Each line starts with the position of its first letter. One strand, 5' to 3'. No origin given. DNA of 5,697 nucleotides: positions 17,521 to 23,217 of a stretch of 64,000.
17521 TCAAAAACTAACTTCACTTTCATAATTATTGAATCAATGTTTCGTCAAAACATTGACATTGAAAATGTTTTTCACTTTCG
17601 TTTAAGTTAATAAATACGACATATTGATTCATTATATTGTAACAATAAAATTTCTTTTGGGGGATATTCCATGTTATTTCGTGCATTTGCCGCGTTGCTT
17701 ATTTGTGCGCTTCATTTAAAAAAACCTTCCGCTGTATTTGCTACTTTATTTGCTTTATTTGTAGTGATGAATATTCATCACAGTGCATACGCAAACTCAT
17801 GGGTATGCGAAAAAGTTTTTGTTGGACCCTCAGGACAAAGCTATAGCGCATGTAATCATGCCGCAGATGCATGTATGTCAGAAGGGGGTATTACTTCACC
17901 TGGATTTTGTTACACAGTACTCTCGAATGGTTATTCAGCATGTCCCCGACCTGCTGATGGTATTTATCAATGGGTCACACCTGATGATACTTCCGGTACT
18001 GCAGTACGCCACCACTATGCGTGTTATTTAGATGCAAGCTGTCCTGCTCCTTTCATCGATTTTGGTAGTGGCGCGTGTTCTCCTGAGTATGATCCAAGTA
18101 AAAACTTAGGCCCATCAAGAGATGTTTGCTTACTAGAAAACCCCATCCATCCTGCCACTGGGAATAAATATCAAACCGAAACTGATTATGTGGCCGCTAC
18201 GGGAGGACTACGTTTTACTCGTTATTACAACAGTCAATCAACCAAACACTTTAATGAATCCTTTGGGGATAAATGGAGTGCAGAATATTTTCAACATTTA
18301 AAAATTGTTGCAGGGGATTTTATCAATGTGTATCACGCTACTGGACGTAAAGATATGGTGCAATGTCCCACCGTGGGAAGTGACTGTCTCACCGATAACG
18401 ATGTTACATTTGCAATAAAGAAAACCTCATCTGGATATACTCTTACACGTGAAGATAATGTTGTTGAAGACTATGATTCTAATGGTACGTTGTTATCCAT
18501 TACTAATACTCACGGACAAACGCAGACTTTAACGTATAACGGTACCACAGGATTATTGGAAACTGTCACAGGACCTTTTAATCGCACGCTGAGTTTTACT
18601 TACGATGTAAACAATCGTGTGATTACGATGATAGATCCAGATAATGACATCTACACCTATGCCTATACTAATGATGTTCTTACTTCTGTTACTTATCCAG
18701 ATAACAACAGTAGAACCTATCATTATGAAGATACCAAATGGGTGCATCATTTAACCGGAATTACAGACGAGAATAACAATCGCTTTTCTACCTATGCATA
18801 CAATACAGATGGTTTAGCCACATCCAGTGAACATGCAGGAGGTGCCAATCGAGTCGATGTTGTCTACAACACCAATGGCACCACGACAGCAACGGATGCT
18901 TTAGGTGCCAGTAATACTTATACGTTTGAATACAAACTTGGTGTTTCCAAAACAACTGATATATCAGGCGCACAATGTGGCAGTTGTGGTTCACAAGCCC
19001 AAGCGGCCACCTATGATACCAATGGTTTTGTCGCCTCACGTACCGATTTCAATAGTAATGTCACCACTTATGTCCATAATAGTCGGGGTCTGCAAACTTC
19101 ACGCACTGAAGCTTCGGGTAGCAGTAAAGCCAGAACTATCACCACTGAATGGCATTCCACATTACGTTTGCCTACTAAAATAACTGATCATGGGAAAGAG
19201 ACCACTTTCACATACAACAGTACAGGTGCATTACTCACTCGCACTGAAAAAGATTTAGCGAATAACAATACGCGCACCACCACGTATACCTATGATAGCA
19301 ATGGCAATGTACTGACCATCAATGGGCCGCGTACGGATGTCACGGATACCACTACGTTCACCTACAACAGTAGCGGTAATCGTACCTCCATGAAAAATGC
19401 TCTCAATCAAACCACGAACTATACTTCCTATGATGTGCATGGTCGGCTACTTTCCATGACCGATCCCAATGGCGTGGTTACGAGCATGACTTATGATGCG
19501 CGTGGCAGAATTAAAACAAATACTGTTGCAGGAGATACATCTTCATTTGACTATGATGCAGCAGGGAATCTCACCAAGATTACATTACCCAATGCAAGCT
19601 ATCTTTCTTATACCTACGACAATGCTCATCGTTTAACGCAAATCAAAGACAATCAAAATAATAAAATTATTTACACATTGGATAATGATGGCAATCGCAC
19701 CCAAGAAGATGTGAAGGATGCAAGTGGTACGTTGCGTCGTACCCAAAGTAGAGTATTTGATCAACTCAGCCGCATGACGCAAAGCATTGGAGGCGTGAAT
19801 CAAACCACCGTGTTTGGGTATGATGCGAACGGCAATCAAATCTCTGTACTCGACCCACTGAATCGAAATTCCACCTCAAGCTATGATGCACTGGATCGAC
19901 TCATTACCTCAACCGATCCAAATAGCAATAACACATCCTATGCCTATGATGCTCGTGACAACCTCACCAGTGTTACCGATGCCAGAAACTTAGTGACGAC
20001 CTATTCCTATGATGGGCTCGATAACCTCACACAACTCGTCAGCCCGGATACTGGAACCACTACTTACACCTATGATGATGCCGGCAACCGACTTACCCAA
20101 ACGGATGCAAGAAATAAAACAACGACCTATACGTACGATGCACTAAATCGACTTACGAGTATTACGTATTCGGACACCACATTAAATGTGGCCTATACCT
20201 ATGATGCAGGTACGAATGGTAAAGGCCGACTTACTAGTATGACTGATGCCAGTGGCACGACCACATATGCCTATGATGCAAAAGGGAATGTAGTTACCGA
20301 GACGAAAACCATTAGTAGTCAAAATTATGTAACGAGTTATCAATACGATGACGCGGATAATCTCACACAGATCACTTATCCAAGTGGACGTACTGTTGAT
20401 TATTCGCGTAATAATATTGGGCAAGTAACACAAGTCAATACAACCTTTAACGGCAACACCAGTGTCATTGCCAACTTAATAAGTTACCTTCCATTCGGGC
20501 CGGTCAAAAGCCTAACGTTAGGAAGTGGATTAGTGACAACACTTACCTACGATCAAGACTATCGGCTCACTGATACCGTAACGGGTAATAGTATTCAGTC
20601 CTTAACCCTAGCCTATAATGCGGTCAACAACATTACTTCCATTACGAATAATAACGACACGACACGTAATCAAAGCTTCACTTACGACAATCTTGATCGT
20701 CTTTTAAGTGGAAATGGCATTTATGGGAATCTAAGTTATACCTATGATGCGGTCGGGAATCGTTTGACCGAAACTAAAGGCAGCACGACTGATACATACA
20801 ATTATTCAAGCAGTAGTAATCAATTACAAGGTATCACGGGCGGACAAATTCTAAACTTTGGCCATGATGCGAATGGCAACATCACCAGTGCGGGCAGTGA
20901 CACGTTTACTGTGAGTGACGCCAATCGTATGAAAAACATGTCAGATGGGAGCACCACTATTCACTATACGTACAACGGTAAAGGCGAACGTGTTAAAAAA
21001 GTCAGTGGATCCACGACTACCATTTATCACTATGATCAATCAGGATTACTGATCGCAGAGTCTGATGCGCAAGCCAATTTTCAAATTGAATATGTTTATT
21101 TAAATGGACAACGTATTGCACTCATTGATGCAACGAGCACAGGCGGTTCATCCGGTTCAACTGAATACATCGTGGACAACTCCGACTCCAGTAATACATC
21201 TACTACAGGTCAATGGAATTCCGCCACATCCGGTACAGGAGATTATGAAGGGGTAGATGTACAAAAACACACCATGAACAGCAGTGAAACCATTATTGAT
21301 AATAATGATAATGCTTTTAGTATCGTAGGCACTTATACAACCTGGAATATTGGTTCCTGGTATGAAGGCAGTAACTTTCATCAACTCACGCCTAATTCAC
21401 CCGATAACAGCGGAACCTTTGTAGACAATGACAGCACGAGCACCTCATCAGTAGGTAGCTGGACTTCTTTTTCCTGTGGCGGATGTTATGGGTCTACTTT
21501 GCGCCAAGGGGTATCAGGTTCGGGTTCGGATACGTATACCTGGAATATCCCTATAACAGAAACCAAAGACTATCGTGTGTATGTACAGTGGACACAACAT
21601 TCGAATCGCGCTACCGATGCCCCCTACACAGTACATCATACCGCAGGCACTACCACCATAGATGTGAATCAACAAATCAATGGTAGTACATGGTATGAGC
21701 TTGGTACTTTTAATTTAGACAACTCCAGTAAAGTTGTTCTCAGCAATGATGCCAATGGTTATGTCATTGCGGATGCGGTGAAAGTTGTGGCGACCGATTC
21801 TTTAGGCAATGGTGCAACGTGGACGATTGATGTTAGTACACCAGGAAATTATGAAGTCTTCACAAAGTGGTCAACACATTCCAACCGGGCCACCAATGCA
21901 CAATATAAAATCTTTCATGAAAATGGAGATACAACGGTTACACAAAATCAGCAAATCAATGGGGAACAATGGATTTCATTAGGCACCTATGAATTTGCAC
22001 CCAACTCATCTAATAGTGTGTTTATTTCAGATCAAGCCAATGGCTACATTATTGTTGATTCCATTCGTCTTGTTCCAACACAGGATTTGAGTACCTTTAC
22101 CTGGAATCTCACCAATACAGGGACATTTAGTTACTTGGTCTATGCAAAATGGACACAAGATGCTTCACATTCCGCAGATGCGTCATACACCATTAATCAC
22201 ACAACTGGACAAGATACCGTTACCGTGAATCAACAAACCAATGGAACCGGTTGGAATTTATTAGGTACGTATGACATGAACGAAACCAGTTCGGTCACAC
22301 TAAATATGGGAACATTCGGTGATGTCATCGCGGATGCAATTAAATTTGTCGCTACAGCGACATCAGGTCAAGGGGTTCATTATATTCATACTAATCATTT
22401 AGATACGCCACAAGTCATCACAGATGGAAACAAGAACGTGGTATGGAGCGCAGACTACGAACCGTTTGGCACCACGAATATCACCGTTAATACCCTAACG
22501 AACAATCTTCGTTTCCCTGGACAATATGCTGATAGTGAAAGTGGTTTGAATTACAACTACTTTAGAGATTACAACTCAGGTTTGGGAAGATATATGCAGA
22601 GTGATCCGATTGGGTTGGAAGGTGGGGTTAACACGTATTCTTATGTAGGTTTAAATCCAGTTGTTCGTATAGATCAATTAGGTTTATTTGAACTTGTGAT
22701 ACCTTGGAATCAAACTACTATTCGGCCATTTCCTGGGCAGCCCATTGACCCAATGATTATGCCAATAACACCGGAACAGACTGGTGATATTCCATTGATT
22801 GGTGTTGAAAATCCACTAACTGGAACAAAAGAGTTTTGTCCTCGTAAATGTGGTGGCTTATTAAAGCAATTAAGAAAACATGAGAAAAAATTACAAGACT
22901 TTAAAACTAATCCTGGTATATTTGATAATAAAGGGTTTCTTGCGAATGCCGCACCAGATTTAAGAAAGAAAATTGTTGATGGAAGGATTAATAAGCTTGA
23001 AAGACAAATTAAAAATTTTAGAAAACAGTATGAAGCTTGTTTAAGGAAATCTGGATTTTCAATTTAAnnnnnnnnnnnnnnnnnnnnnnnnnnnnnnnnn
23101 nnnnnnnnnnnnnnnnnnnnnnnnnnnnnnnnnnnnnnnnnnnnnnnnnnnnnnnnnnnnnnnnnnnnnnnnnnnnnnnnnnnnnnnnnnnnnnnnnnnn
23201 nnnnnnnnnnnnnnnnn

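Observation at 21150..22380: Rhs toxin carries three tandem ~90-aa domains inserted inside its conserved core region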

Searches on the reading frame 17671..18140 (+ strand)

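Call 74: search_protein_families(library=pfam, proteins=[window:17671-18140:+], max_evalue=0.05)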
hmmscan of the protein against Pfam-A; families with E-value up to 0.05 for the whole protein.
window:17671-18140:+ (156 aa): 0 families
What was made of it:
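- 17794..18138 (+): Cys-rich region (aa 42-156) with nine Cys; no family match. No Pfam hit (call 74).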

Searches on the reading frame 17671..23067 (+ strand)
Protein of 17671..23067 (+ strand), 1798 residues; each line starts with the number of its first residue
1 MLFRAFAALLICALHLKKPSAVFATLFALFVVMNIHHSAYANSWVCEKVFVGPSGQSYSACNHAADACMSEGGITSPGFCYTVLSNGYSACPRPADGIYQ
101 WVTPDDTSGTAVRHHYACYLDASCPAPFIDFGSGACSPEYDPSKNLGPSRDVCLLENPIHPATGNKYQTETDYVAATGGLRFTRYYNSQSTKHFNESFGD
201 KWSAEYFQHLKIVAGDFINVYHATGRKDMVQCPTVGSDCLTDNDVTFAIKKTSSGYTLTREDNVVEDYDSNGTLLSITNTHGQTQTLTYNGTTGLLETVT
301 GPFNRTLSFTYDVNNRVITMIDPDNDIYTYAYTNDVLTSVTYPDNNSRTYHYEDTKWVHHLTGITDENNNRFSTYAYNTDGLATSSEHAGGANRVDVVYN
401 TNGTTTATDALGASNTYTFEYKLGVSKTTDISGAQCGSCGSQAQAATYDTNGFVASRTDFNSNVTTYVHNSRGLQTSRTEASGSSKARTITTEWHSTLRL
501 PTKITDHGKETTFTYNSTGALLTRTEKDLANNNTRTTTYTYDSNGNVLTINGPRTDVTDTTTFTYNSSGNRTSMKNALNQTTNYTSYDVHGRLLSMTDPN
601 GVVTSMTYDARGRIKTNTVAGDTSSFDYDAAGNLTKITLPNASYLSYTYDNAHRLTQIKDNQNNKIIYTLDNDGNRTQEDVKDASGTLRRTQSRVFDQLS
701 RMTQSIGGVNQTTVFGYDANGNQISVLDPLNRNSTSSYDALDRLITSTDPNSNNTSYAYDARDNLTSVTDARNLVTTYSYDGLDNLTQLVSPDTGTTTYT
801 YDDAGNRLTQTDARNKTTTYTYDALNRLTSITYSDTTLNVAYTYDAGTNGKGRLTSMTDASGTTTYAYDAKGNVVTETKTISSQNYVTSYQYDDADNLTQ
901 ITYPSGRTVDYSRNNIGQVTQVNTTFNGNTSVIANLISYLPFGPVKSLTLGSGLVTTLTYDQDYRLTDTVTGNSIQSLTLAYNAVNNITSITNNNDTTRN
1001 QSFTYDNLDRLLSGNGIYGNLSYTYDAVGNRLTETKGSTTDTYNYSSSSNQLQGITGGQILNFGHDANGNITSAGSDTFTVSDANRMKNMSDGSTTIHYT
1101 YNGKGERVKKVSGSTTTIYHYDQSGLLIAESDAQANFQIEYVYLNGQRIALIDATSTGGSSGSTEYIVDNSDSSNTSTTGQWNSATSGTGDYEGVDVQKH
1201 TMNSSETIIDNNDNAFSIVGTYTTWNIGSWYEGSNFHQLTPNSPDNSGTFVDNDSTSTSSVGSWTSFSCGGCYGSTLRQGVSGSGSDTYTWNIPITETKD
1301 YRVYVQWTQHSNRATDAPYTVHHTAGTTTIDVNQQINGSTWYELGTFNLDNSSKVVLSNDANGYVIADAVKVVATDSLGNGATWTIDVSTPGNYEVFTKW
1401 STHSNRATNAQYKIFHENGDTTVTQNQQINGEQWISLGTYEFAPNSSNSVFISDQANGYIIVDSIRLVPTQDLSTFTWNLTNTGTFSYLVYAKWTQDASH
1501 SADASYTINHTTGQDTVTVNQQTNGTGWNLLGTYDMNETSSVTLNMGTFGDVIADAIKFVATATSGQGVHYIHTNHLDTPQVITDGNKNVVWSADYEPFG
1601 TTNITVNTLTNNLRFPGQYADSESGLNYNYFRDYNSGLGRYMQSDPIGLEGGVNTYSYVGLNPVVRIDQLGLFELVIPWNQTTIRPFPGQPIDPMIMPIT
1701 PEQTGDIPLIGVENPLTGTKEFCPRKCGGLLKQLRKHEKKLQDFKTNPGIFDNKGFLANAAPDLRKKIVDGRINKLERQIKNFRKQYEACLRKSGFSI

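Call 4: search_protein_families(library=pfam, proteins=[window:17671-23067:+], max_evalue=0.1)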
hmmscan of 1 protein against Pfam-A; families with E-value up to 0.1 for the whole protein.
window:17671-23067:+ (1798 aa): 5 families
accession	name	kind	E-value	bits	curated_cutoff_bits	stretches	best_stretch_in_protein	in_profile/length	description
PF05593.20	RHS_repeat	-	4.5e-88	288.7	22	15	759-796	1-38/38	RHS Repeat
PF25275.1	Golvesin_C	-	3.2e-71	238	31.6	3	1250-1373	2-131/132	Golvesin C-terminal domain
PF20148.4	DUF6531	-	2.5e-12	47.4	24.1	1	157-226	2-70/74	Domain of unknown function (DUF6531)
PF03527.20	RHS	-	2.2e-09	37.5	27.9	1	1569-1601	1-33/38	RHS protein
PF10049.14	DUF2283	-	0.0011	19.6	23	0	261-278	27-44/49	Protein of unknown function (DUF2283)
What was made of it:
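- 17671..23067 (+): Rhs/YD-repeat polymorphic toxin gene, 1798 aa. Pfam RHS_repeat in 15 stretches, E=4.5e-88; also DUF6531, Golvesin_C and RHS (call 4).
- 18139..18348 (+): DUF6531 (aa 157-226), the domain that precedes the YD shell. Pfam E=2.5e-12 (call 4).
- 21142..22371 (+): 410-aa insertion: the triple Golvesin_C module (44.3 kDa, pI 4.3). Pfam Golvesin_C E=3e-71 (call 4).
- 21415..21525 (+): N3: N-terminal half-domain (aa 1249-1285), contiguous with C1 as one canonical domain. The Pfam best stretch aa 1250-1373 covers profile positions 2-131 of 132 (call 4).
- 22372..22686 (+): Rhs-associated core / aspartyl autoprotease plug (aa 1568-1672), with DPIGL...IDQLGL. Pfam RHS aa 1569-1601 (call 4).
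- On Golvesin_C (PF25275) / CBM6-CBM35-CBM36_like_2: The best stretch covers profile positions 2-131 of 132 (call 4).
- Tried and rejected: Pfam assigns the insert to Golvesin_C, and the RHS_repeat stretches stop before it (call 4).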

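Call 5: search_protein_families(library=ncbifam, proteins=[window:17671-23067:+], max_evalue=0.1)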
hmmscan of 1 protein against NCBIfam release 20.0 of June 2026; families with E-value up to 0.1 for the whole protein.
window:17671-23067:+ (1798 aa): 4 families
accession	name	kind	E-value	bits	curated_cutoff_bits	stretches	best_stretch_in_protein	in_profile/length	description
NF041261.1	RHS_core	equivalog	1.8e-49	168.5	2000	5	1563-1672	1151-1261/1261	RHS element core protein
TIGR01643.1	YD_repeat_2x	repeat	7.8e-49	162.3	15.8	7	738-778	1-41/42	YD repeat-containing protein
TIGR03696.1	Rhs_assc_core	domain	4e-22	78.5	32.5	1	1596-1672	1-76/76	RHS repeat-associated core domain-containing protein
TIGR03831.1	YgiT_finger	domain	0.029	14.6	20.2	0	415-442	13-41/46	YgiT-type zinc finger protein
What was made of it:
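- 17671..23067 (+): NCBIfam YD_repeat_2x and Rhs_assc_core (call 5).
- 18349..21141 (+): YD-repeat shell (aa 227-1157), ending in strand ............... Calls 4 and 5.
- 22372..22686 (+): TIGR03696 aa 1596-1672, E=4e-22 (call 5).
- On Rhs / YD-repeat polymorphic toxin: Pfam RHS_repeat in 15 stretches, E=4.5e-88; TIGR01643 E=7.8e-49 (calls 4, 5). TIGR03696 E=4e-22 and PF03527 E=2.2e-9 (calls 4, 5).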

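Call 38: search_solved_structures(query=window:17671-23064:+, max_evalue=0.00001, show_alignments=0)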
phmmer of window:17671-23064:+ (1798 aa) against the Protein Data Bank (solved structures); distinct sequences matched with E-value up to 0.00001: 18.
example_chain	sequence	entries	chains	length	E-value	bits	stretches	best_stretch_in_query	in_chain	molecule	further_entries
8qja_A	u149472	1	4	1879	3.5e-44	153.9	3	1568-1671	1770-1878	Putative type VI secretion system YD repeat-containing Rhs element Vgr protein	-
8h8a_A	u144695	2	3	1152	1.1e-42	149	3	1569-1671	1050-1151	Putative Rhs-family protein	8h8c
7q97_A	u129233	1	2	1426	1.1e-41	145.6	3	1566-1672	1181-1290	Rhs family protein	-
8h8b_A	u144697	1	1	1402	1.2e-41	145.5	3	1569-1671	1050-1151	Putative Rhs-family protein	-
8cp6_B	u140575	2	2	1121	2.1e-36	128.2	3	584-832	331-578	Toxin protein Tse5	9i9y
8qjd_A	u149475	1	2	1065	1.1e-33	119.1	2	1567-1672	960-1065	Salmonella bongori Rhs core domain (residues 360-1420)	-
8qjb_A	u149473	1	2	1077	1.2e-33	119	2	1567-1672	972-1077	T6SS-associated Rhs core domain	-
8qjc_A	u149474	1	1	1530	3.2e-33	117.6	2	1567-1673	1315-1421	T6SS-associated Rhs core and toxin domain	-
8uy4_A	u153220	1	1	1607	1.5e-31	112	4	1570-1672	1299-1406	Tse15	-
8uxt_A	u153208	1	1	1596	2.2e-30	108.2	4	1570-1660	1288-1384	Tse15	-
7pq5_L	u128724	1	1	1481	6.7e-30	106.6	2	588-829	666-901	Tre23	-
9pt5_A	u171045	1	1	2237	1.6e-20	75.5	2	715-1124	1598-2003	Teneurin-like protein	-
6f2p_A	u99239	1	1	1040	3.8e-20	74.2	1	1248-1374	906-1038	Paenibacillus xanthan lyase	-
9ifo_A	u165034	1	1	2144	7.1e-20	73.3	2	712-1124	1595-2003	Teneurin-Like Protein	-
6l7i_G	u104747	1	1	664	1.4e-07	32.5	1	1567-1672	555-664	TccC2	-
6suq_A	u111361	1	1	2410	1.1e-06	29.7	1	1569-1720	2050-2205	TcdB2,TccC3,Genome polyprotein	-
6h6e_F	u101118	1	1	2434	3.9e-06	27.8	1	1569-1675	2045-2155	TcdB2,TccC3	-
6suf_F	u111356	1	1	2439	3.9e-06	27.8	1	1569-1675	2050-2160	TcdB2,TccC3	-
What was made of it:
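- On Rhs / YD-repeat polymorphic toxin: Aligns to solved cocoons (call 38).
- Rhs identity and core: calls 4, 5 and 38.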

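Call 48: find_encoding_contigs(protein=window:17671-23064:+, flank=3000, max_places=4)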
Protein window:17671-23064:+ (1798 aa): no gene with exactly this product is on record in the collection.
